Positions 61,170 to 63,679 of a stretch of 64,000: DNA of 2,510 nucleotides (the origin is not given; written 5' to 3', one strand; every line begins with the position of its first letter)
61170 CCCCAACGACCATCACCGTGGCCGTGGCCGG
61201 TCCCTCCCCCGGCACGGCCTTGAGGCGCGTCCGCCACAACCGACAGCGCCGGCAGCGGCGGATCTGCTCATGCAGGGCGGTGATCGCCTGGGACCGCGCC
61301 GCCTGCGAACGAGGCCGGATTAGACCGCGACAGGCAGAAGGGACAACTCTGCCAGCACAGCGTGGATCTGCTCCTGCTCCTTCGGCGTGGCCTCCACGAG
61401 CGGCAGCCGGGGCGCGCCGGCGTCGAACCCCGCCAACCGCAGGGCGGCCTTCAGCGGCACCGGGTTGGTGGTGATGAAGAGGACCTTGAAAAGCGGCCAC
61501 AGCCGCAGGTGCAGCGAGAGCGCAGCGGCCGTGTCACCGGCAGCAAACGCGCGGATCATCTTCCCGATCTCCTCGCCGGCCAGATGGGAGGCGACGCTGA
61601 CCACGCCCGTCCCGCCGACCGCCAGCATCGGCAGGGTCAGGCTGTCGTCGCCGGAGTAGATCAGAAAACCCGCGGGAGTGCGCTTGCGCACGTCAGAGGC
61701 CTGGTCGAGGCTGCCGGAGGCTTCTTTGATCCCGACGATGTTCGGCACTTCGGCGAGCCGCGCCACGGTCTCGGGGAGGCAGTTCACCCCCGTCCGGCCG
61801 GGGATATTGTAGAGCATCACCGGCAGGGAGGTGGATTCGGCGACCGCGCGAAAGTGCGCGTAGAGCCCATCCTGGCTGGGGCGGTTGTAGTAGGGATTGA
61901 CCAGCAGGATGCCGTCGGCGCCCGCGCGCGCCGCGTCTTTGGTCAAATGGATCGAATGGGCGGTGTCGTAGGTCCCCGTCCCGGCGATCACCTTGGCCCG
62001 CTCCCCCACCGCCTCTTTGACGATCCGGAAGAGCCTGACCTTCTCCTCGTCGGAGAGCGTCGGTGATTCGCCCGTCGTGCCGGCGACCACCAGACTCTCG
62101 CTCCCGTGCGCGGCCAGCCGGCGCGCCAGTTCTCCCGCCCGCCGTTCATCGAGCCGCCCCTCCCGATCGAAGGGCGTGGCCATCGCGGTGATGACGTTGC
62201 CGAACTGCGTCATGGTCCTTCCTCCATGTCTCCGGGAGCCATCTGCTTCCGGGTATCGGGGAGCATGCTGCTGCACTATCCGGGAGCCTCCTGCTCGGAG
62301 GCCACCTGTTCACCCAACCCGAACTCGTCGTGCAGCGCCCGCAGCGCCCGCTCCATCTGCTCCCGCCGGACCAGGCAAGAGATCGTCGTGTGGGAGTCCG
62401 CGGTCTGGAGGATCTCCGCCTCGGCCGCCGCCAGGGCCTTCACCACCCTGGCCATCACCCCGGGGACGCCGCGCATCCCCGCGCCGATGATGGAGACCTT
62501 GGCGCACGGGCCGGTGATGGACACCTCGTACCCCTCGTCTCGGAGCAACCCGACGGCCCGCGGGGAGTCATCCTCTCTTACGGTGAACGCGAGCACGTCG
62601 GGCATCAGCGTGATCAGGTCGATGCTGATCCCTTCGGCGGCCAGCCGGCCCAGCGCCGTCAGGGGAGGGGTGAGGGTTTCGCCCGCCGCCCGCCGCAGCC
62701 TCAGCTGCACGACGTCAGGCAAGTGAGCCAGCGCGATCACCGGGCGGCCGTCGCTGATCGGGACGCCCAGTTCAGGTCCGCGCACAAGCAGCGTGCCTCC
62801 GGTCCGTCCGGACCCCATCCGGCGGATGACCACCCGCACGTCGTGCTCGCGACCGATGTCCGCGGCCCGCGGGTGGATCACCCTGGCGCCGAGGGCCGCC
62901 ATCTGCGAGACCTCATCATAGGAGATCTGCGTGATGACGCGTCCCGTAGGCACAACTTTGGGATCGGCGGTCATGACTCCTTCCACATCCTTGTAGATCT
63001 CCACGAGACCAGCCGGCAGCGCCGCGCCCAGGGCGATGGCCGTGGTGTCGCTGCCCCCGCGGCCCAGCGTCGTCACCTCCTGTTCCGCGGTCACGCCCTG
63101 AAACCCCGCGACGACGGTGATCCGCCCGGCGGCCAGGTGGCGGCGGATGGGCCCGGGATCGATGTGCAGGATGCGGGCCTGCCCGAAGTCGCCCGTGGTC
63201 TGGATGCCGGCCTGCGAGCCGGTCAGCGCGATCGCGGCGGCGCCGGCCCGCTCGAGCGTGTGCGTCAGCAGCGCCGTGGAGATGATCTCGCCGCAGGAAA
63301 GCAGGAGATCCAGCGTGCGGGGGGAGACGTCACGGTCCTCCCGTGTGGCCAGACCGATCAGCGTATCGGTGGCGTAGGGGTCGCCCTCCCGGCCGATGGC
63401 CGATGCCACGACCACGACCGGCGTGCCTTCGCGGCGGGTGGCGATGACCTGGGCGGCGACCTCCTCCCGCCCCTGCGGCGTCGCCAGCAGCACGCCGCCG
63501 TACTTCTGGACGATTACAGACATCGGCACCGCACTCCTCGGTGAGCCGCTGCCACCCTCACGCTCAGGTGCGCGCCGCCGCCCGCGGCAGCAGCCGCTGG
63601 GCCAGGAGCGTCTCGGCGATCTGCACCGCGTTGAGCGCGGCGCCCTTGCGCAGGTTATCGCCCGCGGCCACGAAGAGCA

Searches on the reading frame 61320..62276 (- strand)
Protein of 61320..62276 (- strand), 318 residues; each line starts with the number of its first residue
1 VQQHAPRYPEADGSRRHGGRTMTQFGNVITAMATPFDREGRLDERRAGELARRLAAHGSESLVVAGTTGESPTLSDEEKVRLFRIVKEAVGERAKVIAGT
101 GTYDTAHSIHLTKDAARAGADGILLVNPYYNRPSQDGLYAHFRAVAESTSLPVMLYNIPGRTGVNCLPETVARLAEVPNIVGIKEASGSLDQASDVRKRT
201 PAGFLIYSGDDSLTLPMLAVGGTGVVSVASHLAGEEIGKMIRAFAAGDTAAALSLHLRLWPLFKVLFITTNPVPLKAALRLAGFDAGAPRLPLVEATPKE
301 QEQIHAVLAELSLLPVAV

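Call 25: search_protein_families(library=pfam, proteins=[window:61320-62276:-], max_evalue=0.00001)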
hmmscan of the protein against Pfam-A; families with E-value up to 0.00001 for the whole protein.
window:61320-62276:- (318 aa): 1 family
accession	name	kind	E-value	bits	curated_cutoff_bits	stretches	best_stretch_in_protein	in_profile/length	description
PF00701.28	DHDPS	-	4.5e-100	334.6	22.1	1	25-309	2-287/289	Dihydrodipicolinate synthetase family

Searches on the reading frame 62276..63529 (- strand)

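Call 25: search_protein_families(library=pfam, proteins=[window:62276-63529:-], max_evalue=0.00001)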
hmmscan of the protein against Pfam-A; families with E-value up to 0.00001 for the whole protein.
window:62276-63529:- (417 aa): 3 families
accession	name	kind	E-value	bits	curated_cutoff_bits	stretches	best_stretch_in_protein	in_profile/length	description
PF00696.33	AA_kinase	-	2e-45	155.8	24.9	1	5-236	2-233/234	Amino acid kinase family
PF13840.12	ACT_7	-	1.5e-22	79.6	27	1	341-401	5-65/65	ACT domain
PF22468.2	ACT_9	-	3.7e-22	78.3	27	1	345-403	1-61/61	ACT domain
